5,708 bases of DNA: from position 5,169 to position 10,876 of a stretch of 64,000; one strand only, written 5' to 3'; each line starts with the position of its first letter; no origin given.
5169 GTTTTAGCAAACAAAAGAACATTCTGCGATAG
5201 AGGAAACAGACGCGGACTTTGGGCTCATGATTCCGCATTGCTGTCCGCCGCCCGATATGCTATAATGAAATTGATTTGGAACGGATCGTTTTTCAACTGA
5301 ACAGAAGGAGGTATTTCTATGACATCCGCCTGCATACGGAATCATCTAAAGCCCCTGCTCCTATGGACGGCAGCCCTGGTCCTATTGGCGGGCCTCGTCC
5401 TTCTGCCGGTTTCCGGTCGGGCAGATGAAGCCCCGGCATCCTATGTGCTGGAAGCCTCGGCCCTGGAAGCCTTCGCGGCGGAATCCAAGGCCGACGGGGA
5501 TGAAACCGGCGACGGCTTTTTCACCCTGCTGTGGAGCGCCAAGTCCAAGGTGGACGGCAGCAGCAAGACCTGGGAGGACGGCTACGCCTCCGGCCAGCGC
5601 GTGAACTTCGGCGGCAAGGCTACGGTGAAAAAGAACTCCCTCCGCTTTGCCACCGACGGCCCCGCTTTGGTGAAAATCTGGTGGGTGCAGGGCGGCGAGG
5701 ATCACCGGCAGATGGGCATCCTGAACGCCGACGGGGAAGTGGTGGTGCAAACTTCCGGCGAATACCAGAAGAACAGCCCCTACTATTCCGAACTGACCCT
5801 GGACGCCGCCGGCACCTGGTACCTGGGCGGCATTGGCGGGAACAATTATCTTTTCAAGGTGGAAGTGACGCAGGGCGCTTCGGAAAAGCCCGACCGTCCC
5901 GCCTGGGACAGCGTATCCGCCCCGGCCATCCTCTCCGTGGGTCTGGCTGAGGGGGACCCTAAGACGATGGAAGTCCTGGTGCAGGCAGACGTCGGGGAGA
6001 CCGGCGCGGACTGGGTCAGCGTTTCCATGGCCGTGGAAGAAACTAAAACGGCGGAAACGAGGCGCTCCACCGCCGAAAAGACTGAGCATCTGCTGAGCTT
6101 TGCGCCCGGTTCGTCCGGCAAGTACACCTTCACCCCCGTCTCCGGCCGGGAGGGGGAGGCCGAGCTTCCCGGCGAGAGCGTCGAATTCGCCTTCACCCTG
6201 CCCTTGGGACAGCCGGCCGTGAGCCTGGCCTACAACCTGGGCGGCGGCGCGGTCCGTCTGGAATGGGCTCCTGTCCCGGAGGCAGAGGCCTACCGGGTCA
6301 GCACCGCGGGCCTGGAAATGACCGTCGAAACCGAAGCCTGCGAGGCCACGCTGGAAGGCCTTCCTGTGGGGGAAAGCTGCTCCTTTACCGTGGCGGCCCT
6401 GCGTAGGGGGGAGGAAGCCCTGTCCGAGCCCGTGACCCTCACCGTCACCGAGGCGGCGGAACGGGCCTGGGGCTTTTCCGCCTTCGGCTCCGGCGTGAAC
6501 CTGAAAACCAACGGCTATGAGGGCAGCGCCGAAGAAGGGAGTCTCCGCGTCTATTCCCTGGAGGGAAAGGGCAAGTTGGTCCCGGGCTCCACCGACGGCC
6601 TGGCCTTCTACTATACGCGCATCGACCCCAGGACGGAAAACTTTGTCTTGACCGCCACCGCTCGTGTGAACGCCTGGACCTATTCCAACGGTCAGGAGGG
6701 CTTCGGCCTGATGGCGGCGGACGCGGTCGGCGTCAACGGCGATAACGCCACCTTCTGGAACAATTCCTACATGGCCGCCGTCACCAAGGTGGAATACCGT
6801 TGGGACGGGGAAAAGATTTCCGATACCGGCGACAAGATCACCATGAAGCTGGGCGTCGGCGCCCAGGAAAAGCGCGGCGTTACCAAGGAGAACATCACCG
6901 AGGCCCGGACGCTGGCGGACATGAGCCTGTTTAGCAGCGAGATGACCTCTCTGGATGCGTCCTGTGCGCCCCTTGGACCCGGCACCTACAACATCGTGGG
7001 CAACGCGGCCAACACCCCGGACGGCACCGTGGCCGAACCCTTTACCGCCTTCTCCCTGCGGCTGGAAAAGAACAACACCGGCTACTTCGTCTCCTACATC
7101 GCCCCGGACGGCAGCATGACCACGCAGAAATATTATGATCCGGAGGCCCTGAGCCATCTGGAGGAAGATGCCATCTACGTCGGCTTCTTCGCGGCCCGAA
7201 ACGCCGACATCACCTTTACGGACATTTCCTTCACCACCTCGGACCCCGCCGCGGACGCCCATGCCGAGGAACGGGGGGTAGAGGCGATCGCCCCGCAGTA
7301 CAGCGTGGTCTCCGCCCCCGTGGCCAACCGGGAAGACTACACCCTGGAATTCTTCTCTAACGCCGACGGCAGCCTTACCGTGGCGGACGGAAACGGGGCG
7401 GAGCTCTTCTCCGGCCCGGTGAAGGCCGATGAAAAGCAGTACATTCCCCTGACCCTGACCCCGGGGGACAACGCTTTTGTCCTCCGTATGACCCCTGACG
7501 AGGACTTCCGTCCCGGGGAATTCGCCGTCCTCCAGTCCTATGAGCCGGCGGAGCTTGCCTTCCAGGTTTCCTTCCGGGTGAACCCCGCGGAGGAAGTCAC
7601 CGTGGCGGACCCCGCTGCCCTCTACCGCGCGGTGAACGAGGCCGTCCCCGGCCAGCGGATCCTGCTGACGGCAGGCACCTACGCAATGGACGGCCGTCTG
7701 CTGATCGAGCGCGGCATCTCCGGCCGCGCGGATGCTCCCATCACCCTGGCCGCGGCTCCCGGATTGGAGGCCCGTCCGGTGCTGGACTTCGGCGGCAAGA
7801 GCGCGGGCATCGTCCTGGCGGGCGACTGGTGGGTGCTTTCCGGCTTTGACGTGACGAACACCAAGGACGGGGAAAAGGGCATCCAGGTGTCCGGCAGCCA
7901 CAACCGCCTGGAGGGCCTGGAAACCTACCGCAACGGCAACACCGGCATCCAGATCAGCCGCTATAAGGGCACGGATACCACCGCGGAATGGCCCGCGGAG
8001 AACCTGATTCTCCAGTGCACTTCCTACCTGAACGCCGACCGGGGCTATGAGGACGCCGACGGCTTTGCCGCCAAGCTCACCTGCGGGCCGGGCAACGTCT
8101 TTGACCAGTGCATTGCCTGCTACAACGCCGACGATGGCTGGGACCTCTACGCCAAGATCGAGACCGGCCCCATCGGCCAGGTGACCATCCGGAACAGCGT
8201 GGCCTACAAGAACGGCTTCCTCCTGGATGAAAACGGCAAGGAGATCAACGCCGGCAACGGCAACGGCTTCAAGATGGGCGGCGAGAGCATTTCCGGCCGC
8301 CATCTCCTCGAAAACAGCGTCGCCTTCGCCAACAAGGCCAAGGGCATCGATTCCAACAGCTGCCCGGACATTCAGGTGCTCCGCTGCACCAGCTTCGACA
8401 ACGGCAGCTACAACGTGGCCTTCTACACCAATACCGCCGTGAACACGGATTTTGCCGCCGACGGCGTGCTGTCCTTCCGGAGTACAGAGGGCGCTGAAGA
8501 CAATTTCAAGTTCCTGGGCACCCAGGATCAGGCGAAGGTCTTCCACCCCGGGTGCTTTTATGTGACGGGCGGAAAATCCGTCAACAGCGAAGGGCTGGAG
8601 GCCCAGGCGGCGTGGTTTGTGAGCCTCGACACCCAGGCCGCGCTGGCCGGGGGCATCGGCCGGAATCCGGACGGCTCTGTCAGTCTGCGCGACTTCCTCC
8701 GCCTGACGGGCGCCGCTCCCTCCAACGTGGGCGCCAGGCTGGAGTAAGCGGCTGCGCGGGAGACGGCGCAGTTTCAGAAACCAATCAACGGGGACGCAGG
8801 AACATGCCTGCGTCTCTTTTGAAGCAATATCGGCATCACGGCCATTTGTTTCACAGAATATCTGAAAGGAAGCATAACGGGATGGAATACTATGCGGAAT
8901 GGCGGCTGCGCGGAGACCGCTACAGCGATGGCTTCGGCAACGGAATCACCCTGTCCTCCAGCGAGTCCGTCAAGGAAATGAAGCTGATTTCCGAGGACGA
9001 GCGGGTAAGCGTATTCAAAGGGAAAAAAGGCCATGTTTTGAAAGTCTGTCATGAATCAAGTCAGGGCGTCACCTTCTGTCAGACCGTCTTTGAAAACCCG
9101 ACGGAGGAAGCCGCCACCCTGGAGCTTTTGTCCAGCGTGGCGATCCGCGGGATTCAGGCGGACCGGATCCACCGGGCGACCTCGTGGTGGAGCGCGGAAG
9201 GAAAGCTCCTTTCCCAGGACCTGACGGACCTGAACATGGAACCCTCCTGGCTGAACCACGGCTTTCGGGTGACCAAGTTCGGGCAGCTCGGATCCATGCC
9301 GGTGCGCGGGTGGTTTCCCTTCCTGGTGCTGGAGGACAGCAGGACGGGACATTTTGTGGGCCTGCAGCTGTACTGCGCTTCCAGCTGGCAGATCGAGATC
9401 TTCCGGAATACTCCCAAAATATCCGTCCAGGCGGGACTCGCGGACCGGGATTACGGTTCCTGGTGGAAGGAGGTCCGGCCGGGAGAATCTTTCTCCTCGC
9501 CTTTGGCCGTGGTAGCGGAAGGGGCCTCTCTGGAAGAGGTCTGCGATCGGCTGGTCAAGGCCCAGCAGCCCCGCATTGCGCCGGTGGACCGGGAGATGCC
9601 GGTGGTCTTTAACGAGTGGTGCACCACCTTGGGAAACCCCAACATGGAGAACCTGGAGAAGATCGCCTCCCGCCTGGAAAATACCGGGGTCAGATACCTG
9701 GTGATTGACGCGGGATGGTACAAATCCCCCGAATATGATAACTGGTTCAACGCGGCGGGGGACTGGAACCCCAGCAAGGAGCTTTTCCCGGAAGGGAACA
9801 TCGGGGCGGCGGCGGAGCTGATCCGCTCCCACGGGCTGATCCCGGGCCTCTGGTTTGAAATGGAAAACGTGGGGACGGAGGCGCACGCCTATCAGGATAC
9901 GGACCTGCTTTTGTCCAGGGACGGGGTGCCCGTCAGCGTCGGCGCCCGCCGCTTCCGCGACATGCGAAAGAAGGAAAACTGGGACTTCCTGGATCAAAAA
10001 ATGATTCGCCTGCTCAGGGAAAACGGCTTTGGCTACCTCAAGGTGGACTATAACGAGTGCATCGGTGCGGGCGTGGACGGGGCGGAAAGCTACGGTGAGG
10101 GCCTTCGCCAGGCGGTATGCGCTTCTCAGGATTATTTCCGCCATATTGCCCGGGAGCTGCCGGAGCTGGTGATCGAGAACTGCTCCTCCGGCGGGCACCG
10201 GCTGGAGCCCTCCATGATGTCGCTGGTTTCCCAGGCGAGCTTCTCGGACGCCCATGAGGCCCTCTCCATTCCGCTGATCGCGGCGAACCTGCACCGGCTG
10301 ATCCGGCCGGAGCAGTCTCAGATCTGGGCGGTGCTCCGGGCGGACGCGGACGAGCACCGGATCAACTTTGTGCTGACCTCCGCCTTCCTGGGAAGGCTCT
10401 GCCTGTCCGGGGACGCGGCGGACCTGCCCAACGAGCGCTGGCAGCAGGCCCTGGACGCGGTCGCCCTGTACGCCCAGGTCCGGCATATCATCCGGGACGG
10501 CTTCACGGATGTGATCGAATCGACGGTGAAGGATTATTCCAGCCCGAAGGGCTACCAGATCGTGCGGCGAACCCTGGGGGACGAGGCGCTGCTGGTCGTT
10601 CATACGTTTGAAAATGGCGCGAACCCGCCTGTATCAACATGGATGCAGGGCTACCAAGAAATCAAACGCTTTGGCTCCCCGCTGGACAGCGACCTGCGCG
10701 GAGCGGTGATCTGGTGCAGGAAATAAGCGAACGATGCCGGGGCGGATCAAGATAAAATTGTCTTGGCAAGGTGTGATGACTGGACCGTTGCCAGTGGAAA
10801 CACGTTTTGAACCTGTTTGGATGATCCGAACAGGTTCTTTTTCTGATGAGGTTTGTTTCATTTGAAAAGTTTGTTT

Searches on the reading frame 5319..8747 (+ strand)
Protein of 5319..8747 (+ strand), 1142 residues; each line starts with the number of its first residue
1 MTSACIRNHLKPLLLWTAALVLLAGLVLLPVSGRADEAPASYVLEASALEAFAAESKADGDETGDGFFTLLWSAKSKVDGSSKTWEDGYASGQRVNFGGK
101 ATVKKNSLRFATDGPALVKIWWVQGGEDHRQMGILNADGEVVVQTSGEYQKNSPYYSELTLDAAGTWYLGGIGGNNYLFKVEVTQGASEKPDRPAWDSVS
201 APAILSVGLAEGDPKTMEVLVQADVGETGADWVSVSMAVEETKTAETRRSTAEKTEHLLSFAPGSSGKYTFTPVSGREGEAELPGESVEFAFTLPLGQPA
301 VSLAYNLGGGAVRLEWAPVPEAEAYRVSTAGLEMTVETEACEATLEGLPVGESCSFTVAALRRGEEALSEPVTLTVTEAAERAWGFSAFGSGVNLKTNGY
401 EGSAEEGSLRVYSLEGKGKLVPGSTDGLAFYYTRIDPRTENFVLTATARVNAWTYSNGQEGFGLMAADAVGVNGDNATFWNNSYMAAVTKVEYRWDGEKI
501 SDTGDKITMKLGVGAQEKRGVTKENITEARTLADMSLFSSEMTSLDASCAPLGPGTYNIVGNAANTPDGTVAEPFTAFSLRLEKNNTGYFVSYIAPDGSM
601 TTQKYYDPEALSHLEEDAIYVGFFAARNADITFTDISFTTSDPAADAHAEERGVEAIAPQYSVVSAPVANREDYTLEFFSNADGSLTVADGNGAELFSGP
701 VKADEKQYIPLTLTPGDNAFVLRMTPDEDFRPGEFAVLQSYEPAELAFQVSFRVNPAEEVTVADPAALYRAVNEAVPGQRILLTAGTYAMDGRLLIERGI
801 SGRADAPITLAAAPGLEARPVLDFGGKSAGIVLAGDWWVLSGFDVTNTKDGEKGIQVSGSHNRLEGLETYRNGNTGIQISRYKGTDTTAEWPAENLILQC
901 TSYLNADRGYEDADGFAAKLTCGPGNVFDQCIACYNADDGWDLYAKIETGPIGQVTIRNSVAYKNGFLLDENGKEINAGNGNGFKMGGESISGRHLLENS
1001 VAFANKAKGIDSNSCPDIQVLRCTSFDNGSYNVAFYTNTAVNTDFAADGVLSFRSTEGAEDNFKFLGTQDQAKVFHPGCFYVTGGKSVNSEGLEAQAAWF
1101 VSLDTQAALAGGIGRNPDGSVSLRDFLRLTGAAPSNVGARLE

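Call 23: search_protein_families(library=pfam, proteins=[window:5319-8747:+], max_evalue=0.00001)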
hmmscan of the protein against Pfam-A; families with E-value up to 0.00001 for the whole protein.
window:5319-8747:+ (1142 aa): 2 families
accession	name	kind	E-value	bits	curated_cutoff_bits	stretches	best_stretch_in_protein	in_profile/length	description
PF22842.2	Pel9A-like_beta_helix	-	1.5e-09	37.8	25.2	1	759-1042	37-324/370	Pel9A-like, right handed beta helix region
PF13229.12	Beta_helix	-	5.4e-07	29.8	25.9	1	829-1021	1-154/158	Right handed beta helix region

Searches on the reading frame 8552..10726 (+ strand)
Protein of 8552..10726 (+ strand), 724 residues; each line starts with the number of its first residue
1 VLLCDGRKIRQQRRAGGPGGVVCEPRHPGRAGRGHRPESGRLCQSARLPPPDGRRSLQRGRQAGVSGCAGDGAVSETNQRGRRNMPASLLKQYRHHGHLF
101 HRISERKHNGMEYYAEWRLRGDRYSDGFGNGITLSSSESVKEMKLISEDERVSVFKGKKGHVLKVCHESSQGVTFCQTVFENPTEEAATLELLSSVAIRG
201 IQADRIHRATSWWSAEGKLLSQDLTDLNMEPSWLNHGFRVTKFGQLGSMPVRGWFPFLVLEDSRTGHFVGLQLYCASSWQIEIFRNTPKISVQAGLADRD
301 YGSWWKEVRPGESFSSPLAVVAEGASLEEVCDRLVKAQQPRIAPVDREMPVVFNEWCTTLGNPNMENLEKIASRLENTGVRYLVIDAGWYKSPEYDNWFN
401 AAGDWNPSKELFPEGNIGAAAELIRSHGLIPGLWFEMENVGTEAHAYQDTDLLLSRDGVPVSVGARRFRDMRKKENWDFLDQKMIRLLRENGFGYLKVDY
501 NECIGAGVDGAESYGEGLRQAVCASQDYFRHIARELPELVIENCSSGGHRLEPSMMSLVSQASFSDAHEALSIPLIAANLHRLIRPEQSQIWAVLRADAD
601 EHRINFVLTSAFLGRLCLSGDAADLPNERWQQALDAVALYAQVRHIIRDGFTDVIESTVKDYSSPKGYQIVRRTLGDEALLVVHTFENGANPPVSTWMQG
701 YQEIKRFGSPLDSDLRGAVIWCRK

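Call 23: search_protein_families(library=pfam, proteins=[window:8552-10726:+], max_evalue=0.00001)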
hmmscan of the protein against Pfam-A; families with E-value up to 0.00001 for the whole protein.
window:8552-10726:+ (724 aa): 1 family
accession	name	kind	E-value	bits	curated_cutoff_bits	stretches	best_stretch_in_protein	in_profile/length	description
PF02065.24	Melibiase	-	2.2e-31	109.6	27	1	314-649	2-346/347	Melibiase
